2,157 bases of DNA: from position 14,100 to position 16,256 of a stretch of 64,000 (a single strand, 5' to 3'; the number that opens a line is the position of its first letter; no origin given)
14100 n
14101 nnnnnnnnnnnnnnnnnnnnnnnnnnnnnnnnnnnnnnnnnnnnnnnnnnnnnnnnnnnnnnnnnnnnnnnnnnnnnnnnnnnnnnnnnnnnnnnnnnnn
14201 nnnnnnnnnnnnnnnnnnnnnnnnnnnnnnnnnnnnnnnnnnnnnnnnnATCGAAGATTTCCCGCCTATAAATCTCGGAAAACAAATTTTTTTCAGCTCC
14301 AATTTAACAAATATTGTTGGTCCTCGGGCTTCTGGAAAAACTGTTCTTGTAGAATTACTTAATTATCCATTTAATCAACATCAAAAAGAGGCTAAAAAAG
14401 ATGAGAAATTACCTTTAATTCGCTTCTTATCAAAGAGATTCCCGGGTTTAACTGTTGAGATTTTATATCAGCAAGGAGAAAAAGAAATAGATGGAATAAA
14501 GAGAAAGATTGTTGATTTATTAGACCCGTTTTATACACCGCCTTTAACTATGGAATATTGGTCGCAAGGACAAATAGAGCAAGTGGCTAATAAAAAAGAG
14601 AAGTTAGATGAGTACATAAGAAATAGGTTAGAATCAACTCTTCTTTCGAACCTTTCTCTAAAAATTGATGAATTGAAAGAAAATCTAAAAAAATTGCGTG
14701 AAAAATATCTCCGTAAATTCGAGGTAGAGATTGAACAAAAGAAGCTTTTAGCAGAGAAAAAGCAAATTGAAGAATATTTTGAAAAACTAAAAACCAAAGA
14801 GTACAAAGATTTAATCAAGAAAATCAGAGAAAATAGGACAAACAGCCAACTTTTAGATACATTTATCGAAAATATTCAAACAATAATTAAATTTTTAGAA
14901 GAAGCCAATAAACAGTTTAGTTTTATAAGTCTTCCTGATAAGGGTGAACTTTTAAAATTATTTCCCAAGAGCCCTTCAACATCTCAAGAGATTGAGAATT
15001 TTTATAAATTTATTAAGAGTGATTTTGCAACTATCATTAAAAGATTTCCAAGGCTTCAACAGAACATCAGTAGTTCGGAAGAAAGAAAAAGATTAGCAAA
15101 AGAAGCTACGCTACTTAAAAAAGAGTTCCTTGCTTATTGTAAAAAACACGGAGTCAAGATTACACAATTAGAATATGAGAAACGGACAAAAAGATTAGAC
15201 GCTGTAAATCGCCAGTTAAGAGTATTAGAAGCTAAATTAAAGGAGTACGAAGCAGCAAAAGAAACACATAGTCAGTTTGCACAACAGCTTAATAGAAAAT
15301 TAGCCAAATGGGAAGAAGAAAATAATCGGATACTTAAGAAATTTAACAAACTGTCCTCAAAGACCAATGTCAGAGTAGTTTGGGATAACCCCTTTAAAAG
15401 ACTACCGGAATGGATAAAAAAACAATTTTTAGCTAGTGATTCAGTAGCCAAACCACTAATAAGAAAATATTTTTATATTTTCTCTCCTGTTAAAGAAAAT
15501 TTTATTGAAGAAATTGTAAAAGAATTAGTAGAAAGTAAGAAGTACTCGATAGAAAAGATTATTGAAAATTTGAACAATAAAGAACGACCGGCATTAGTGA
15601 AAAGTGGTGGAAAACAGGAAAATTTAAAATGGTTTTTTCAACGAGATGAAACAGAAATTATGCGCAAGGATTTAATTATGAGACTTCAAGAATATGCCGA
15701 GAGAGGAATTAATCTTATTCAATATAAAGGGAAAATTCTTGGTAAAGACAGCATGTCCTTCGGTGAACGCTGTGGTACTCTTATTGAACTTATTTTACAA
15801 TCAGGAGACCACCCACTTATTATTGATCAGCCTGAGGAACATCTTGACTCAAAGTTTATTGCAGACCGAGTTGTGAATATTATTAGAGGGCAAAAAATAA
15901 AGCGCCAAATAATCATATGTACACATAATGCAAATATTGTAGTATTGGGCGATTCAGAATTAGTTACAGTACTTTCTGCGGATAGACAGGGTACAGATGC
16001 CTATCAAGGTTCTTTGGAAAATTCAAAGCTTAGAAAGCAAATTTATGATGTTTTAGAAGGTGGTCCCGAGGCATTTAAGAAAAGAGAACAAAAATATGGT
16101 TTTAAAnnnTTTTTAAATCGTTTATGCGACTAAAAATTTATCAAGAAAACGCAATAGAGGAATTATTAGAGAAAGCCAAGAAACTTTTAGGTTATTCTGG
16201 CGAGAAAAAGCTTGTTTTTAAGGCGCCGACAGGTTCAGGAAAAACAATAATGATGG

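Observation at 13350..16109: Single-polypeptide PHP phosphoesterase + Rad50/SbcC-like coiled-coil ATPase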

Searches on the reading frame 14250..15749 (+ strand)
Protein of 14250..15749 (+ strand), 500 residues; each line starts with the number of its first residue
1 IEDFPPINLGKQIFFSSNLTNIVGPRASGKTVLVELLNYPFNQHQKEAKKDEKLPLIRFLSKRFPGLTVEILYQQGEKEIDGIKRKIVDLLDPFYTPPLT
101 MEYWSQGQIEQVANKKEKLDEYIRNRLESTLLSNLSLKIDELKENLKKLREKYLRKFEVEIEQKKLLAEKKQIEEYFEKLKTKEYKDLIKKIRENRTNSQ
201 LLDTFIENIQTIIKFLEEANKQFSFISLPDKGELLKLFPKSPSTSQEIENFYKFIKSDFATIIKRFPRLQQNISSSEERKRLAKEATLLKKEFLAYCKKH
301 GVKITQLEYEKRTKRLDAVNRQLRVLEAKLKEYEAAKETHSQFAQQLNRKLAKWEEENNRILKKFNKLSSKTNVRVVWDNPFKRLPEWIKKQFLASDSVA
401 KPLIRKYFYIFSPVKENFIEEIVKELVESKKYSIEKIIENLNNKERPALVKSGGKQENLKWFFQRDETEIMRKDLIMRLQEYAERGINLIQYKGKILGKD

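Call 11: search_protein_families(library=pfam, proteins=[window:14250-15749:+], max_evalue=10)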
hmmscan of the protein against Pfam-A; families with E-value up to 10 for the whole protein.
window:14250-15749:+ (500 aa): 9 families
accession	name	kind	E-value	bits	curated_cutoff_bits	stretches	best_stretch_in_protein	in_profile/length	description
PF13175.12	AAA_15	-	0.00036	20.7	32.1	1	12-226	18-204/374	AAA ATPase domain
PF02463.25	SMC_N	-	0.0036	17.2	40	1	12-79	19-89/220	RecF/RecN/SMC N terminal domain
PF13191.12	AAA_16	-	0.039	14.9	32.6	1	19-105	26-104/167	AAA ATPase domain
PF21459.3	INI1_DNA-bd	-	0.077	13.5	27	1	260-287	29-56/82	SWI/SNF Subunit INI1, DNA binding domain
PF19062.5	DUF5758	-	0.24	11.8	26.9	1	292-339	10-57/105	Family of unknown function (DUF5758)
PF13401.12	AAA_22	-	0.33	11.7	27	1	19-141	7-92/130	AAA domain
PF24164.1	TMP_N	-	3.2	8.7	27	1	318-374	20-76/82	Tape measure protein N-terminal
PF02601.20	Exonuc_VII_L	-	7.2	6.4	35.9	1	109-204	146-247/315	Exonuclease VII, large subunit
PF05549.16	Allexi_40kDa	-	9.6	6.1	26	1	253-366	55-170/271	Allexivirus 40kDa protein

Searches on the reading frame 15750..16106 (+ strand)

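Call 11: search_protein_families(library=pfam, proteins=[window:15750-16106:+], max_evalue=10)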
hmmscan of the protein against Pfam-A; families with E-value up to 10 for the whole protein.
window:15750-16106:+ (119 aa): 2 families
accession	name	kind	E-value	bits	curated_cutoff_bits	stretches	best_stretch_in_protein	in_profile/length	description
PF13304.12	AAA_21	-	0.00068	20.2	27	1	20-64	256-303/304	AAA domain, putative AbiEii toxin, Type IV TA system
PF02463.25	SMC_N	-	0.018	15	40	1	15-76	150-213/220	RecF/RecN/SMC N terminal domain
